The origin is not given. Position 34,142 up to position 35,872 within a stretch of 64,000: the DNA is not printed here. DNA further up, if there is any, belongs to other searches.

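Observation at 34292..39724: Compact triacylglycerol/wax-ester (Kennedy pathway) locus: HAD-IB::LPLAT fusion divergent from plsB-WS/DGAT (ATGA-coupled)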

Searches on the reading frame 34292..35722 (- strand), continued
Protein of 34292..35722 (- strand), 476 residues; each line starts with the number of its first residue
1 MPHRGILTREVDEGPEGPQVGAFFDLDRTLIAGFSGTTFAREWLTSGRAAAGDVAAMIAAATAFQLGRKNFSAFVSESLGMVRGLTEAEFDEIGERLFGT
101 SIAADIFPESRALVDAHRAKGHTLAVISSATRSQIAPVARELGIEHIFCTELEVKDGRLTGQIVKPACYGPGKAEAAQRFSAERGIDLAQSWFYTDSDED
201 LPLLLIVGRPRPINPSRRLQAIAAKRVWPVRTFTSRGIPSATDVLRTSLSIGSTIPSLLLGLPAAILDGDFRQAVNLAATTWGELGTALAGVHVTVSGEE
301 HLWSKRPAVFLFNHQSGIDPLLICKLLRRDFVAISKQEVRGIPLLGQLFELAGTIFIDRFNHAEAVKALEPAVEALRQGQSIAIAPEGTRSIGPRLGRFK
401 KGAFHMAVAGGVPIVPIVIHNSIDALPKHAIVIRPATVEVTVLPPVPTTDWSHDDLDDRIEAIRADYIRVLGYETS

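Call 44: find_related_loci(query=A4, collection=genome_contigs, flank=7000)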
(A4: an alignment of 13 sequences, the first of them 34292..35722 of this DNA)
Query A4 (476 aa) in genome_contigs; peptide patterns used: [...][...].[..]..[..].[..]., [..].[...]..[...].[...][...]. (x = any residue, [..] = any of these).
600 stretches matched a pattern (row limit reached: there are more); 575 encode a relative of the query (tblastn E <= 1e-3); the best 80 are kept; 80 distinct loci.
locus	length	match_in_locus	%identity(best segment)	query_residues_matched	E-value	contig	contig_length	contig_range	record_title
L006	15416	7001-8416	83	1-472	0e+0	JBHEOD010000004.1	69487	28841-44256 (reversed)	MAG: Candidatus Binatia bacterium isolate S6_bin.16.strict S6_NODE_4, whole genome shotgun sequence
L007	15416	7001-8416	71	1-472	0e+0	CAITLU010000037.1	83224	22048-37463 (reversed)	uncultured bacterium isolate LJ-5-9m_bin-0318 genome assembly, contig: bin-0318:37/67, whole genome shotgun sequence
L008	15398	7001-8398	62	7-472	0e+0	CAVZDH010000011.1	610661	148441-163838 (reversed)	MAG: uncultured delta proteobacterium isolate MFD00822.bin.1.245 genome assembly, contig: contig_89589, whole genome sho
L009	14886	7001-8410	60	1-464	0e+0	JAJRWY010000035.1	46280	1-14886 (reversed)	MAG: Candidatus Binatota bacterium isolate Dive96_bin2.95 k141_526720, whole genome shotgun sequence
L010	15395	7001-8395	59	7-471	0e+0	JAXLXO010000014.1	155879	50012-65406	MAG: Candidatus Binatia bacterium isolate STL-DESB3 C3.115.fa-14, whole genome shotgun sequence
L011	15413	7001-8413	59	1-471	5e-179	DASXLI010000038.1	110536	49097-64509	MAG TPA_asm: Candidatus Binatia bacterium isolate SMAG_U5298 k141_3289925, whole genome shotgun sequence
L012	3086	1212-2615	55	7-474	0e+0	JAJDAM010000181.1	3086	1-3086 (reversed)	MAG: Deltaproteobacteria bacterium isolate OFTM229 OFTM229_180, whole genome shotgun sequence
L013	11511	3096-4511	55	1-472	6e-177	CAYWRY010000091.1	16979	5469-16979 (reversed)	MAG TPA_asm: uncultured Spirochaetales bacterium isolate binchicken_co107_401 genome assembly, contig: NODE_8142_length_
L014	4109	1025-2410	56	10-471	0e+0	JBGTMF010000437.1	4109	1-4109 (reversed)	MAG: Thermodesulfobacteriota bacterium isolate JTS-RE355 k141_1393552, whole genome shotgun sequence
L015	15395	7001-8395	55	7-471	7e-175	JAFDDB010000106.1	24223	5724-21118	MAG: Deltaproteobacteria bacterium isolate Meg19_02_Bin_157 Meg19_02_Bin_157_scaffold_4579, whole genome shotgun sequenc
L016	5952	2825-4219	57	7-471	1e-176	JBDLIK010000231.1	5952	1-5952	MAG: Myxococcota bacterium isolate MAG027 MAG027_240, whole genome shotgun sequence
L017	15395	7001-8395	53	7-471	3e-174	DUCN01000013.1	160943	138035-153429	MAG TPA_asm: Myxococcales bacterium isolate UWMA-0330 NODE_130_length_160943_cov_0.153957, whole genome shotgun sequence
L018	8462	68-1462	55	7-471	6e-173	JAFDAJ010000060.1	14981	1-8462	MAG: Deltaproteobacteria bacterium isolate AB_1215_Bin_95 AB_1215_Bin_95_scaffold_2697, whole genome shotgun sequence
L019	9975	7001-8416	55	1-472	6e-173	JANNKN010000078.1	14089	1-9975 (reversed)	MAG: Deltaproteobacteria bacterium isolate SOY_4_C_concoct_51 SOY_4_C_k141_1865316, whole genome shotgun sequence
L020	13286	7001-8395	53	7-471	9e-172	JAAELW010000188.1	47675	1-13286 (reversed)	MAG: bacterium isolate Bpl_16 BplG_CONTIG2003176, whole genome shotgun sequence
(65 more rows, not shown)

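Call 46: predict_structure(alignment_id=A2)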
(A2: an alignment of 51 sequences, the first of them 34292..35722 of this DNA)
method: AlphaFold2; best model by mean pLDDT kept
length: 476 residues; sequences in the alignment: 51
mean_pLDDT: 83.5   pTM: 0.72
mean pLDDT of the five models: 83.5, 82.7, 80.7, 78.3, 73.8
residues with pLDDT >= 90: 175; 70-90: 225; 50-70: 71; < 50: 5
segments of 3 or more residues with pLDDT < 50: 474-476
pLDDT, mean of each block of 10 residues (from residue 1): 68 94 93 67 63 68 63 69 83 79 81 96 95 89 94 90 86 95 97 94 97 88 92 77 86 83 74 79 88 88 92 88 86 78 69 72 71 86 80 73 90 94 78 84 95 92 92 57
secondary structure, 60 per line:
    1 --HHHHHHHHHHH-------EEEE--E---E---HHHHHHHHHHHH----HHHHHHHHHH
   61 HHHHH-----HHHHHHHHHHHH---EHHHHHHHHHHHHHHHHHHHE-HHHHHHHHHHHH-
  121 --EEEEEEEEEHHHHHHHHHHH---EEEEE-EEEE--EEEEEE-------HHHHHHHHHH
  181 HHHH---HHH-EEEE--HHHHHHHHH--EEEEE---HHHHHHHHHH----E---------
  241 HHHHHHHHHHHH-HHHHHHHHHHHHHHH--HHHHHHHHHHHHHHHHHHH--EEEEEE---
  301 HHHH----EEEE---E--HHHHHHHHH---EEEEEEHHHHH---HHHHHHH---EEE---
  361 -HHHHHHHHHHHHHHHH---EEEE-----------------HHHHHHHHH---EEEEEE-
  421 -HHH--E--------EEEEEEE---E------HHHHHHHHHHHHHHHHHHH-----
elements in order: H3-13 E21-24 H35-46 H51-65 H71-82 H87-105 H108-119 E123-131 H132-142 E146-150 E152-155 E158-163 H171-184 E192-195 H198-206 E209-213 H217-226 H241-252 H254-268 H271-289 E292-297 H301-304 E309-312 H319-327 E331-336 H337-341 H345-351 E355-357 H362-377 E381-384 H402-410 E414-419 E436-442 H453-471

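Call 51: fold_search(model_id=the predicted structure, library=pdb)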
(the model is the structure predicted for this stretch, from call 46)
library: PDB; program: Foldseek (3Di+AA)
matches with E <= 10: 1097; with E <= 0.001: 147
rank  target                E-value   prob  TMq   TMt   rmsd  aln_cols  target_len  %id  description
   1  3fvv_B                2.0e-16  1.00  0.42  0.88   2.2       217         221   29  The crystal structure of the protein with unknown function from Bordetella pertussis Tohama I (released 2009-02-17)
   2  3fvv_A                2.0e-16  1.00  0.41  0.85   2.5       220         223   30  The crystal structure of the protein with unknown function from Bordetella pertussis Tohama I (released 2009-02-17)
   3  4eze_A                1.5e-14  1.00  0.36  0.57   3.5       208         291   21  Crystal structure of had family hydrolase t0658 from Salmonella enterica subsp. enterica serovar Typhi (Target EFI-501 (released 2012-07-25)
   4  5jlp                  4.3e-14  1.00  0.35  0.41   3.6       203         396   26  Crystal structure of Mycobacterium avium SerB2 in complex with serine at ACT domain (released 2017-05-03)
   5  4eze_B                5.5e-14  1.00  0.36  0.57   3.5       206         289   20  Crystal structure of had family hydrolase t0658 from Salmonella enterica subsp. enterica serovar Typhi (Target EFI-501 (released 2012-07-25)
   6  5is2                  1.5e-13  1.00  0.35  0.41   3.6       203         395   26  Crystal structure of Mycobacterium avium SerB2 at pH 6.6 (released 2016-04-27)
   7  5t41                  1.5e-13  1.00  0.35  0.41   3.6       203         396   25  Crystal structure of Mycobacterium avium SerB2 mutant S275A/R279A at pH 6.6 with ethylene glycol bound at ACT- I domain (released 2016-11-16)
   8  5kym_B                2.0e-13  1.00  0.40  0.77   3.7       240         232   24  Crystal Structure of the 1-acyl-sn-glycerophosphate (LPA) acyltransferase, PlsC, from Thermotoga maritima (released 2017-07-26)
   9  3p96                  3.4e-13  1.00  0.35  0.41   3.5       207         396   26  Crystal structure of Phosphoserine phosphatase SerB from Mycobacterium avium, native form (released 2010-11-10)
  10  5it0                  3.6e-13  1.00  0.35  0.41   3.7       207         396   25  Crystal structure of Mycobacterium avium SerB2 mutant D343N/D347N (released 2016-04-27)
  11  5it4                  4.8e-13  1.00  0.35  0.41   3.6       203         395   26  Crystal structure of Mycobacterium avium SerB2 mutant D343N (released 2016-04-27)
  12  5kym_A                1.5e-12  1.00  0.41  0.76   4.3       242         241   25  Crystal Structure of the 1-acyl-sn-glycerophosphate (LPA) acyltransferase, PlsC, from Thermotoga maritima (released 2017-07-26)
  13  5jjb                  1.8e-12  1.00  0.35  0.41   3.8       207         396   25  Crystal structure of Mycobacterium avium SerB2 mutant D343G (released 2016-05-18)
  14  3n28                  8.2e-12  1.00  0.35  0.49   4.0       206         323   16  Crystal structure of probable phosphoserine phosphatase from vibrio cholerae, unliganded form (released 2010-07-14)
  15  1f5s_B                9.2e-12  1.00  0.36  0.73   4.2       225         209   17  CRYSTAL STRUCTURE OF PHOSPHOSERINE PHOSPHATASE FROM METHANOCOCCUS JANNASCHII (released 2001-06-20)
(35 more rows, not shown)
